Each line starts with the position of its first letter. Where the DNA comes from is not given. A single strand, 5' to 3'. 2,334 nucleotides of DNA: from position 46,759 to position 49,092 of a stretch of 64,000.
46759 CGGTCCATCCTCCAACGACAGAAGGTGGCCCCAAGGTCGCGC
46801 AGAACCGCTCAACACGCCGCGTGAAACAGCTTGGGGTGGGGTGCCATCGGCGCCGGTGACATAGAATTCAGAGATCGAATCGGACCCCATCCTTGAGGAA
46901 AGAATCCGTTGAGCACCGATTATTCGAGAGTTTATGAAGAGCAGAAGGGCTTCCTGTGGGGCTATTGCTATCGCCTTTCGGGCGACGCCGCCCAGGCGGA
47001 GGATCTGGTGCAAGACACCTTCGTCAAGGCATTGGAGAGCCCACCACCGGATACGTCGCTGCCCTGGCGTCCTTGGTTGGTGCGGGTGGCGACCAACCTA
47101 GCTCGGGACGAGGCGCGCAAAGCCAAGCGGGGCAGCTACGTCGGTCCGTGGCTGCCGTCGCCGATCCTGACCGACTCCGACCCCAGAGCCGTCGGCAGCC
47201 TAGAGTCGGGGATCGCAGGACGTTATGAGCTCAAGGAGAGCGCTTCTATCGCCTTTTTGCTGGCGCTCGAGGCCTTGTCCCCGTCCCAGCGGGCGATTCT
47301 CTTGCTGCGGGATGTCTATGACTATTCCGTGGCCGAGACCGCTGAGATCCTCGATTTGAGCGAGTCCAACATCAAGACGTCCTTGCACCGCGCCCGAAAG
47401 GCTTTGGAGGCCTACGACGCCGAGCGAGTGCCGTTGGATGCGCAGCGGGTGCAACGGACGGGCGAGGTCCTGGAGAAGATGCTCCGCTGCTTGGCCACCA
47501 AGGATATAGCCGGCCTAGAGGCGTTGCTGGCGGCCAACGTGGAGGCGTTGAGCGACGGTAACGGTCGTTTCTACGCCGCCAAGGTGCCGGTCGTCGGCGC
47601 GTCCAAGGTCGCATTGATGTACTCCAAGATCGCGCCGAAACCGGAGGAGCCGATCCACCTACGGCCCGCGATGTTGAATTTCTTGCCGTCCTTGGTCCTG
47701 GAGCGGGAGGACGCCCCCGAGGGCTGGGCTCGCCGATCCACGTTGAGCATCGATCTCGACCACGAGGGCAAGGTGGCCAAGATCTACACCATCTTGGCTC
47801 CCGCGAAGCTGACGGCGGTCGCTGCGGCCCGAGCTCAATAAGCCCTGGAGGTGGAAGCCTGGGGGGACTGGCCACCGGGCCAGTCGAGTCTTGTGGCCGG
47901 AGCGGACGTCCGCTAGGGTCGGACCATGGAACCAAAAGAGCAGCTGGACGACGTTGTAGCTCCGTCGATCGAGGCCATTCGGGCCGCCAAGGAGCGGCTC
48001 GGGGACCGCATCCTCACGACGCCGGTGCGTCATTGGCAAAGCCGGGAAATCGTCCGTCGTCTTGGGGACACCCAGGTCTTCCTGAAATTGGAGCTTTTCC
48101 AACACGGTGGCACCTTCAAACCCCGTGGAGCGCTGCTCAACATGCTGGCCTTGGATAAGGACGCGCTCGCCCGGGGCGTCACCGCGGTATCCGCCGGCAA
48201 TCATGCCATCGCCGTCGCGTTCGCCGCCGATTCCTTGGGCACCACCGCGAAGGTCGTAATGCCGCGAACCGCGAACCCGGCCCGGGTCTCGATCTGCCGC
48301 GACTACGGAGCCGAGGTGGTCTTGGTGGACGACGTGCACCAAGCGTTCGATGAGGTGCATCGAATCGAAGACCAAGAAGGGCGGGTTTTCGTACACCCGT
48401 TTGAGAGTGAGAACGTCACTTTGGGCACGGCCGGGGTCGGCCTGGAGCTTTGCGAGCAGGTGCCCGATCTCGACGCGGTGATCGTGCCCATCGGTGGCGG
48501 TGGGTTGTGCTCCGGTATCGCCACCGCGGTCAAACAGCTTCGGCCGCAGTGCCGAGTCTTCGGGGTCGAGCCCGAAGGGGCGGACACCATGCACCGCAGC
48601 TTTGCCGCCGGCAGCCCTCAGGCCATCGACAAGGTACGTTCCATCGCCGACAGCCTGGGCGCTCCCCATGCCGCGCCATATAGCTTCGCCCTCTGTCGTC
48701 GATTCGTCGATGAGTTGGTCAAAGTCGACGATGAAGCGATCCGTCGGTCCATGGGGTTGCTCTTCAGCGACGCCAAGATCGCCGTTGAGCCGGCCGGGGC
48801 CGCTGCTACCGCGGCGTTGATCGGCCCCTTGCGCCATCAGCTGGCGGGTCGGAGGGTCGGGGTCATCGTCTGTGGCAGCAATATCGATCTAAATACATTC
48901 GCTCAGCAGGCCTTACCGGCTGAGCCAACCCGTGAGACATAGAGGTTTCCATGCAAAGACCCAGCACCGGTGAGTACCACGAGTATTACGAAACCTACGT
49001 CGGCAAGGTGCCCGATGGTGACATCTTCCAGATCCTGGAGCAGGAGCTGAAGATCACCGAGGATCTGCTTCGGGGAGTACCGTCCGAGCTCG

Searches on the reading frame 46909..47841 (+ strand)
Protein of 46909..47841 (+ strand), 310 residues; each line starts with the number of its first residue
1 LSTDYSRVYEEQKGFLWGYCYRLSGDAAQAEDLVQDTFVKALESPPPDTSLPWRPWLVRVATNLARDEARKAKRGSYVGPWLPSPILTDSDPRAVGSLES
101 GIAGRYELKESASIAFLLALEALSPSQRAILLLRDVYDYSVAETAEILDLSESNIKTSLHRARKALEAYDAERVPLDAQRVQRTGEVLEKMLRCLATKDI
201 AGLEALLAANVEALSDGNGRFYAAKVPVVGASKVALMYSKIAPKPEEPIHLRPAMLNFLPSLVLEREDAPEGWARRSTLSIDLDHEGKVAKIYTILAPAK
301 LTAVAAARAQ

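Call 77: search_protein_families(library=pfam, proteins=[window:46909-47841:+], max_evalue=0.0001)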
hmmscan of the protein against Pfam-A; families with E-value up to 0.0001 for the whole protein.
window:46909-47841:+ (310 aa): 4 families
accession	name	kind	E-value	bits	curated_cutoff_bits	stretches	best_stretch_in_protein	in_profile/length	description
PF08281.18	Sigma70_r4_2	-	2.4e-17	62.8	25.7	1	115-166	3-54/54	Sigma-70, region 4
PF04542.20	Sigma70_r2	-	3e-15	56.2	24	1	9-74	2-70/71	Sigma-70 region 2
PF04545.22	Sigma70_r4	-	5.3e-10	39.1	24.1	1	119-166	1-48/50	Sigma-70, region 4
PF22233.2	PhyR_sigma-like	-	3.8e-05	23.8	27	1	120-164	1-45/50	Response regulator PhyR, sigma-like domain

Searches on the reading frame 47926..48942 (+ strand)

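Call 77: search_protein_families(library=pfam, proteins=[window:47926-48942:+], max_evalue=0.0001)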
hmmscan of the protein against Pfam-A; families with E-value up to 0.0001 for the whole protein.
window:47926-48942:+ (338 aa): 1 family
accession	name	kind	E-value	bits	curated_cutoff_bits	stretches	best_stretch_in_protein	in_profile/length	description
PF00291.31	PALP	-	3.2e-76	256.9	35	1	31-317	7-295/295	Pyridoxal-phosphate dependent enzyme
